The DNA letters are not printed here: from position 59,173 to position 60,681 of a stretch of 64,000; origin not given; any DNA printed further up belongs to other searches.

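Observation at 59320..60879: Uncharacterised Cys-rich, propeller-like lipoprotein translationally coupled inside a cobalamin-riboswitch-controlled uptake operon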

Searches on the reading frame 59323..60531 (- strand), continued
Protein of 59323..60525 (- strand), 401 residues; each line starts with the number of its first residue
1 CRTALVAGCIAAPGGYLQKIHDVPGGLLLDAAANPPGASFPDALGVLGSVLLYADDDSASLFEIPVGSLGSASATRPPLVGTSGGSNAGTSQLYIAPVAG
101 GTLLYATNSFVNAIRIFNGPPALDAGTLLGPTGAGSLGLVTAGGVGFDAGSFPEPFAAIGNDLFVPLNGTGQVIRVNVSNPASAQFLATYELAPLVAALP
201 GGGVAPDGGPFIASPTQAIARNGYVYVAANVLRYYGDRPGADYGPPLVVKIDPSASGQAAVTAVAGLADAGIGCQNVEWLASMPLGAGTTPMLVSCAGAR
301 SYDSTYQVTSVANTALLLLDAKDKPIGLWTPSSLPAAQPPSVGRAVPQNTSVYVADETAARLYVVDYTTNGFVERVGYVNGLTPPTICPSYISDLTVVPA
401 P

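Call 78: fold_search(model_id=the predicted structure, library=pdb)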
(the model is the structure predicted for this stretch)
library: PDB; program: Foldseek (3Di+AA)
matches with E <= 10: 1192; with E <= 0.001: 423
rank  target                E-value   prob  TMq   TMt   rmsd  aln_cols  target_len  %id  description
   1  1jof_A                6.1e-09  1.00  0.55  0.60   8.6       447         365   10  Neurospora crassa 3-carboxy-cis,cis-mucoante lactonizing enzyme (released 2002-04-12)
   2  3dsm                  3.7e-08  1.00  0.50  0.60  10.5       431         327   12  Crystal structure of the surface layer protein BACUNI_02894 from Bacteroides uniformis, Northeast Structural Genomics Co (released 2008-09-09)
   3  3scy                  4.5e-08  1.00  0.51  0.57   7.3       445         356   11  Crystal structure of a putative 6-phosphogluconolactonase (BF1038) from Bacteroides fragilis NCTC 9343 at 1.50 A resolut (released 2011-07-20)
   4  8okv_D                4.7e-08  1.00  0.49  0.60  10.5       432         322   11  lipoprotein BT2095 from Bacteroides thetaiotamicron bound to cyanocobalamin CnCbl (released 2023-09-20)
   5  8bmx_D                5.7e-08  1.00  0.48  0.57  10.8       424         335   12  Bacteroides thetaiotaomicron B12 TonB dependent transporter in complex with a surface lipoprotein (released 2023-09-20)
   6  6h15_A                7.2e-08  1.00  0.36  0.25  18.3       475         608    9  Structure of LRP6 P3E3P4E4 in complex with VHH L-P2-B10 (released 2019-01-30)
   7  8okv_B                1.1e-07  1.00  0.51  0.61  10.0       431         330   12  lipoprotein BT2095 from Bacteroides thetaiotamicron bound to cyanocobalamin CnCbl (released 2023-09-20)
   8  8ptf                  1.2e-07  1.00  0.56  0.64   6.0       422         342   13  The surface-exposed lipo-protein of BtuG2 in complex with cyanocobalamin. (released 2024-07-24)
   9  8okv_A                1.2e-07  1.00  0.50  0.61  10.3       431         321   11  lipoprotein BT2095 from Bacteroides thetaiotamicron bound to cyanocobalamin CnCbl (released 2023-09-20)
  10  3s8v_A                1.5e-07  1.00  0.39  0.27  18.3       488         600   10  Crystal structure of LRP6-Dkk1 complex (released 2011-10-26)
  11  8ffe_A                1.7e-07  1.00  0.36  0.25  17.9       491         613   10  Crystal structure of LRP6 E1E2 domains bound to YW210.09 Fab and engineered XWnt8 peptide (released 2023-03-08)
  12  3s8z_A                1.8e-07  1.00  0.25  0.18  27.3       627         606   10  Crystal structure of LRP6-E3E4 (released 2011-10-26)
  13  8okv_C                2.0e-07  1.00  0.51  0.61   9.9       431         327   12  lipoprotein BT2095 from Bacteroides thetaiotamicron bound to cyanocobalamin CnCbl (released 2023-09-20)
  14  3fgb_B                2.0e-07  1.00  0.41  0.47  10.7       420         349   12  Crystal structure of the Q89ZH8_BACTN protein from Bacteroides thetaiotaomicron. Northeast Structural Genomics Consort (released 2008-12-23)
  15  6n01_C                2.9e-07  1.00  0.47  0.50   8.1       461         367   12  Structure of apo AztD from Citrobacter koseri (released 2019-09-18)
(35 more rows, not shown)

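Call 79: find_encoding_contigs(protein=P0204, flank=8000, max_places=1)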
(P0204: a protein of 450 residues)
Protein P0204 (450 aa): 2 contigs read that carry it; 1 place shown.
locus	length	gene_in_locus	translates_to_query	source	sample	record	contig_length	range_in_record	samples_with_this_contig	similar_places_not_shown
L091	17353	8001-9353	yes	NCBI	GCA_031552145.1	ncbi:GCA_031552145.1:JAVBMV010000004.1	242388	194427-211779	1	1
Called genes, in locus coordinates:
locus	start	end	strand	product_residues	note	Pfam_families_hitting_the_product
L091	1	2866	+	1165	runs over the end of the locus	PF13717:Zn_ribbon_4, PF13432:TPR_16, PF14559:TPR_19, PF13432:TPR_16, PF23914:TPR_CcmH_CycH, PF13432:TPR_16, PF14559:TPR_19, PF13432:TPR_16, +19 more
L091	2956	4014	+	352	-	PF00108:Thiolase_N (weak), PF08545:ACP_syn_III, PF08541:ACP_syn_III_C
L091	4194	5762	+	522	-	PF13667:ThiC-associated, PF01964:ThiC_Rad_SAM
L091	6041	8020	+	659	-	PF07715:Plug, PF00593:TonB_dep_Rec_b-barrel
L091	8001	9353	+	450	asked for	-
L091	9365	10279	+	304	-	PF01497:Peripla_BP_2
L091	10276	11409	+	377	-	PF01032:FecCD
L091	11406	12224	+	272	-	PF00005:ABC_tran, PF02463:SMC_N (faint), PF13304:AAA_21 (weak)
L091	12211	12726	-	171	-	PF03544:TonB_C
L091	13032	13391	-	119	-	PF11969:DcpS_C, PF01230:HIT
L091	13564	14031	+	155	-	-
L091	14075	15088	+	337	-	PF13098:Thioredoxin_2, PF13462:Thioredoxin_4, PF01323:DSBA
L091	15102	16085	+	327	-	PF02559:CarD_TRCF_RID, PF21095:CarD_C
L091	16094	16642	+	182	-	-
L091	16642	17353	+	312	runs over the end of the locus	-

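Call 80: find_encoding_contigs(protein=P0212, flank=8000, max_places=1)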
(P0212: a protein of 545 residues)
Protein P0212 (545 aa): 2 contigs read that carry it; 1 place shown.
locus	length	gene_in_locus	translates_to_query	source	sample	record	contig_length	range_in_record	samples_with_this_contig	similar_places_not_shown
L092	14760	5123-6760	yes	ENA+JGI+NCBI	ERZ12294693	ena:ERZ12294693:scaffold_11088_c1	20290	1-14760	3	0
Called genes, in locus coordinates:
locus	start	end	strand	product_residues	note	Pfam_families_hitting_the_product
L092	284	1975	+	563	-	PF01425:Amidase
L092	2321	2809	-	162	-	PF13787:HXXEE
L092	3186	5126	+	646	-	PF07715:Plug, PF00593:TonB_dep_Rec_b-barrel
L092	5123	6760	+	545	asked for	PF04885:Stig1 (faint)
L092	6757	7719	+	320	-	PF01497:Peripla_BP_2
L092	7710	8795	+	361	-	PF01032:FecCD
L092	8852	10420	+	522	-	PF02518:HATPase_c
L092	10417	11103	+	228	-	PF00072:Response_reg, PF00486:Trans_reg_C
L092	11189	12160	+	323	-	-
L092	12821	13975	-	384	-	PF01594:AI-2E_transport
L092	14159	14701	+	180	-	-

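Call 81: find_encoding_contigs(protein=P0218, flank=8000, max_places=2)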
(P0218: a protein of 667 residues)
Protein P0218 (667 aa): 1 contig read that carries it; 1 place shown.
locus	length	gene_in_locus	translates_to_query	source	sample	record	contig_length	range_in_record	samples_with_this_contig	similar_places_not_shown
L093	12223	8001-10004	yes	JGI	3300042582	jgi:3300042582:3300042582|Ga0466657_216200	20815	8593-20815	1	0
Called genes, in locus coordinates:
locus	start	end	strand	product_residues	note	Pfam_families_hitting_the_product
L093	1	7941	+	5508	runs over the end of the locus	PF18676:MBG_2, PF18657:YDG, PF18676:MBG_2, PF18657:YDG, PF18676:MBG_2, PF18657:YDG, PF18657:YDG, PF18676:MBG_2, +10 more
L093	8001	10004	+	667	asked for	PF09479:Flg_new, PF18962:Por_Secre_tail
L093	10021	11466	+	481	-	PF11230:YjjI-like, PF13597:NRDD (weak)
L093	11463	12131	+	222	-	PF13353:Fer4_12, PF04055:Radical_SAM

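Call 87: search_protein_families(library=pfam, proteins=[P0232, P0233, P0235, P0237, P0250, P0251, P0252, P0255, P0256, P0259], max_evalue=0.01)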
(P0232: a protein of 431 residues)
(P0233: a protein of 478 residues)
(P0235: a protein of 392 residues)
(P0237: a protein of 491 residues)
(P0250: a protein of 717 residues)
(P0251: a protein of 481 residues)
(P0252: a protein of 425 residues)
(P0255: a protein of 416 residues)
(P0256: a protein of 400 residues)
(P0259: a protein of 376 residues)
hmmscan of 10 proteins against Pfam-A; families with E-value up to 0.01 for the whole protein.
P0232 (431 aa): 1 family
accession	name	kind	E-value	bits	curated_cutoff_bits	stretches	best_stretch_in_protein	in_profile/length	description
PF04885.19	Stig1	-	1.4e-05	25.9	24.1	1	23-65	41-83/85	Stigma-specific STIG1-like protein family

P0233 (478 aa): 2 families
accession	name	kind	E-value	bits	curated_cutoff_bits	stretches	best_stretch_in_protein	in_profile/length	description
PF04885.19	Stig1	-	2.5e-14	54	24.1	2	62-109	36-83/85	Stigma-specific STIG1-like protein family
PF24684.1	Vgb_lyase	-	0.0015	17.8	50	1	278-310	136-168/290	Virginiamycin B lyase family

P0235 (392 aa): 1 family
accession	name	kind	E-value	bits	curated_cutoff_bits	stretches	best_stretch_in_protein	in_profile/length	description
PF04885.19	Stig1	-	8.8e-05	23.3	24.1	1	29-65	47-83/85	Stigma-specific STIG1-like protein family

P0237 (491 aa): 1 family
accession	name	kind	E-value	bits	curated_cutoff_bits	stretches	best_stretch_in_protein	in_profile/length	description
PF04885.19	Stig1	-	5.5e-17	62.4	24.1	3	22-70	35-83/85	Stigma-specific STIG1-like protein family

P0250 (717 aa): 1 family
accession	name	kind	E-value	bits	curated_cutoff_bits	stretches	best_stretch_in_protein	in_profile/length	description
PF04885.19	Stig1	-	2.7e-32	111.5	24.1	4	162-220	19-75/85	Stigma-specific STIG1-like protein family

P0251 (481 aa): 1 family
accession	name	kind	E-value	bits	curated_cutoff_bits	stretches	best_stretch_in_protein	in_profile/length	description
PF04885.19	Stig1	-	2.5e-14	53.9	24.1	2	18-66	35-83/85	Stigma-specific STIG1-like protein family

P0252 (425 aa): 2 families
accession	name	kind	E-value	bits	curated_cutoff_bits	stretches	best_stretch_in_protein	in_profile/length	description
PF04885.19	Stig1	-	1.8e-08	35.1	24.1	2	68-103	48-83/85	Stigma-specific STIG1-like protein family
PF08450.18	SGL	-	1.6e-05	25.1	26.3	1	188-254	145-214/246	SMP-30/Gluconolactonase/LRE-like region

P0255 (416 aa): 2 families
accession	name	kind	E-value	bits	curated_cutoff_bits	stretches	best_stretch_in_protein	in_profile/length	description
PF04885.19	Stig1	-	2.4e-05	25.2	24.1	1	19-67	34-83/85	Stigma-specific STIG1-like protein family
PF21959.2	DUF6923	-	0.0083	16.4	27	0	316-398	90-169/234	Repeat of unknown function (DUF6923)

P0256 (400 aa): 3 families
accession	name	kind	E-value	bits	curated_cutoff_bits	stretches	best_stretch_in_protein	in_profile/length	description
PF04885.19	Stig1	-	3.5e-06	27.8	24.1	1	20-67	36-83/85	Stigma-specific STIG1-like protein family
PF08450.18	SGL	-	1.9e-05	24.8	26.3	1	166-228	145-210/246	SMP-30/Gluconolactonase/LRE-like region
PF01436.27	NHL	-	0.00068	20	20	0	203-218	3-18/28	NHL repeat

P0259 (376 aa): 0 families
